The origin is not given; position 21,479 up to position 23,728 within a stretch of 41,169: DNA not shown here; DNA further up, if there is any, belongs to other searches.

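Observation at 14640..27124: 12.5 kb translationally coupled operon: HTH-SNF2-DUF3883 helicase, UvrD-like helicase, DUF1156 methyltransferase, RNxxxH protein, DUF499 ATPase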

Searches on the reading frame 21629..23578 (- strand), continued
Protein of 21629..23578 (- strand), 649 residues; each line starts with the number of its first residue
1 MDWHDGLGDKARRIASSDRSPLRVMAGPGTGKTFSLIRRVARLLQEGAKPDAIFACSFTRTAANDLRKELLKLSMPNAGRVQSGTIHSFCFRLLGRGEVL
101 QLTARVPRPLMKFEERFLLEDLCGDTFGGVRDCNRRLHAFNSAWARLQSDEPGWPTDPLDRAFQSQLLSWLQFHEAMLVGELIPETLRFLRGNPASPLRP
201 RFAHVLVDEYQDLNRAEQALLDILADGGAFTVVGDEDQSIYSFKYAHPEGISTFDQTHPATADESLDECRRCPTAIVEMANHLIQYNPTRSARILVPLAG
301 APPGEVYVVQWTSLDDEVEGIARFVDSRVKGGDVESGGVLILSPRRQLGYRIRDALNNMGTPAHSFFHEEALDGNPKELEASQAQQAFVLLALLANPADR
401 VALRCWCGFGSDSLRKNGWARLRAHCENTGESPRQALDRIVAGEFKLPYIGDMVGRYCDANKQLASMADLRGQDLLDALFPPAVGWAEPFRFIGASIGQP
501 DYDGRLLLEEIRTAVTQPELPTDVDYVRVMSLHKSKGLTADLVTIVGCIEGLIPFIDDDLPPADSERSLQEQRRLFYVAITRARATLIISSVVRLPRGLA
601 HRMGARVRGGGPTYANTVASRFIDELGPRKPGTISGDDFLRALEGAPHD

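Call 69: search_protein_families(library=pfam, proteins=[L112:1518-3950:+, L112:3947-7936:+, L112:10235-11965:+, L112:11996-17350:+, L115:564-1289:+, L115:3760-4251:+, L118:3419-4201:+, L118:6366-7022:+, L114:1156-2400:+, L114:4653-5321:+], max_evalue=0.001)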
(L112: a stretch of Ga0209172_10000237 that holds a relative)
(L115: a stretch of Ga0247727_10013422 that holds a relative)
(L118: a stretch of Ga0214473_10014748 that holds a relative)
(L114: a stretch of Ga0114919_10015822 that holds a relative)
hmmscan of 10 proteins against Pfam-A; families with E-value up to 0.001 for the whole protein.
L112:1518-3950:+ (810 aa): 1 family
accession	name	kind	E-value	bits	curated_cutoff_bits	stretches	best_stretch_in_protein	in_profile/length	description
PF00271.37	Helicase_C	-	1.7e-17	64.1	23.5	1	283-396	5-110/110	Helicase conserved C-terminal domain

L112:3947-7936:+ (1329 aa): 2 families
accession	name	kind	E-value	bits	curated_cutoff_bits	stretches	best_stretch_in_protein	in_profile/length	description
PF07669.17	Eco57I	-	1.8e-17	64.4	25.3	2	638-846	2-87/171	Eco57I restriction-modification methylase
PF02384.22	N6_Mtase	-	4.2e-06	26.7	20.4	1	527-664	21-105/311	N-6 DNA Methylase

L112:10235-11965:+ (576 aa): 3 families
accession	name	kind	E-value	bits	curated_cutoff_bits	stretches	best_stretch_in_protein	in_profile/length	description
PF13749.12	HATPase_c_4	-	1.1e-18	67.5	26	1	314-398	3-89/89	Putative ATP-dependent DNA helicase recG C-terminal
PF04326.19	SLFN_AlbA_2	-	8.4e-16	59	25.3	1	23-143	1-117/118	Schlafen, AlbA_2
PF09339.16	HTH_IclR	-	0.00013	22.1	22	1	510-548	11-49/52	IclR helix-turn-helix domain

L112:11996-17350:+ (1784 aa): 5 families
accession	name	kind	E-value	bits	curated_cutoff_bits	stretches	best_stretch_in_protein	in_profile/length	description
PF00270.35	DEAD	-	5e-23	82.1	26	1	125-313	2-161/167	DEAD/DEAH box helicase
PF00271.37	Helicase_C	-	9.3e-12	45.6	23.5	1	1000-1069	39-108/110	Helicase conserved C-terminal domain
PF09369.15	MZB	-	2.4e-10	41.4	24.2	1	1527-1605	2-80/80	MrfA Zn-binding domain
PF18741.7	MTES_1575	-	1.3e-06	28.8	38.2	1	1716-1773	36-93/96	REase_MTES_1575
PF04480.18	DUF559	-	3.6e-05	24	20.6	1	1711-1774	46-106/109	Protein of unknown function (DUF559)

L115:564-1289:+ (241 aa): 1 family
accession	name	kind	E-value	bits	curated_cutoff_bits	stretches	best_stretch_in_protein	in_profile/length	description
PF09509.15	Hypoth_Ymh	-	2e-15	57.2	25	1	9-119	3-116/119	Protein of unknown function (Hypoth_ymh)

L115:3760-4251:+ (163 aa): 5 families
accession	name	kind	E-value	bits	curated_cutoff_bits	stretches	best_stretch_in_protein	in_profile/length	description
PF17032.10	Zn_ribbon_15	-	3.3e-06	28.2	28.9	1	15-159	1-72/73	zinc-ribbon family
PF13248.11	Zn_ribbon_3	-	5e-06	26.2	27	1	139-159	2-22/26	zinc-ribbon domain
PF13240.11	Zn_Ribbon_1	-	0.0002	21.5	25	1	142-162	2-22/23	zinc-ribbon domain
PF24460.1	DUF7575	-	0.00038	20.2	28.5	0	140-161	4-25/28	Domain of unknown function (DUF7575)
PF12773.13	DZR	-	0.00065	20.3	27.3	1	139-159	24-44/45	Double zinc ribbon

L118:3419-4201:+ (260 aa): 3 families
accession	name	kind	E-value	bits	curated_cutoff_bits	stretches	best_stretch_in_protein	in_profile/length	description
PF13588.12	HSDR_N_2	-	2.4e-09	37.7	25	1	32-118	7-97/110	Type I restriction enzyme R protein N terminus (HSDR_N)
PF20464.3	MmeI_N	-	2.7e-05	25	27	1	22-131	14-132/181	MmeI, N-terminal domain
PF04313.20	HSDR_N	-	8.2e-05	23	25.1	0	57-118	124-193/198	Type I restriction enzyme R protein N terminus (HSDR_N)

L118:6366-7022:+ (218 aa): 0 families

L114:1156-2400:+ (414 aa): 0 families

L114:4653-5321:+ (222 aa): 2 families
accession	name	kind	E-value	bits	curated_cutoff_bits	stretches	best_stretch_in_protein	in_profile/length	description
PF01939.22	NucS_C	-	1.2e-10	41.9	24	1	107-194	2-88/124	Endonuclease NucS C-terminal domain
PF12705.13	PDDEXK_1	-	0.0005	20.5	22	0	75-182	91-174/247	PD-(D/E)XK nuclease superfamily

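Call 75: find_encoding_contigs(protein=P0038, flank=6000, max_places=2)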
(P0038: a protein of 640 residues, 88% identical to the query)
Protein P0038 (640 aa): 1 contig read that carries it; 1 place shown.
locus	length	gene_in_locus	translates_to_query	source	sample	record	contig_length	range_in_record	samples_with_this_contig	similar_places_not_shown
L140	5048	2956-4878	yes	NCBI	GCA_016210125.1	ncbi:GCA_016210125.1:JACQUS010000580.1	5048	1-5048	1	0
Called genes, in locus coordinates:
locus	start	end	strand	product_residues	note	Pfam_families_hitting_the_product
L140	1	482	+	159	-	?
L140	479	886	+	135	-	-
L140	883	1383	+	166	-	PF01750:HycI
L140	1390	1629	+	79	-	PF01455:HupF_HypC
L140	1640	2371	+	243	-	PF19927:DUF6390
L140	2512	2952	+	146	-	PF13020:NOV_C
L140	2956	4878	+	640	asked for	PF00580:UvrD-helicase, PF13245:AAA_19, PF13361:UvrD_C, PF13538:UvrD_C_2 (faint)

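Call 85: search_dna_similar(query=window:21632-23578:-, collection=plasmids, mode=protein, max_evalue=1e-50, max_rows=15)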
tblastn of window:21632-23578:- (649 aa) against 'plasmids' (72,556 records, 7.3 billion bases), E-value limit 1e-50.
Records with a match: 1; places in all: 1; records where one place covers at least 80% of the query: 0.
Best place of each record, by identity: <60% 1.
By first word of the organism name: Rhizobium 1.
By predicted mobility (MOB-suite, as given by PLSDB): conjugative 1.
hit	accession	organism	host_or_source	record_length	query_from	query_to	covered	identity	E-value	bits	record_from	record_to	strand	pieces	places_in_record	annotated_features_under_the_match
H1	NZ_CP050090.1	Rhizobium leguminosarum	Trifolium pratense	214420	147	604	71%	41.2%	5e-95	328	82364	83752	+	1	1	ATP-dependent helicase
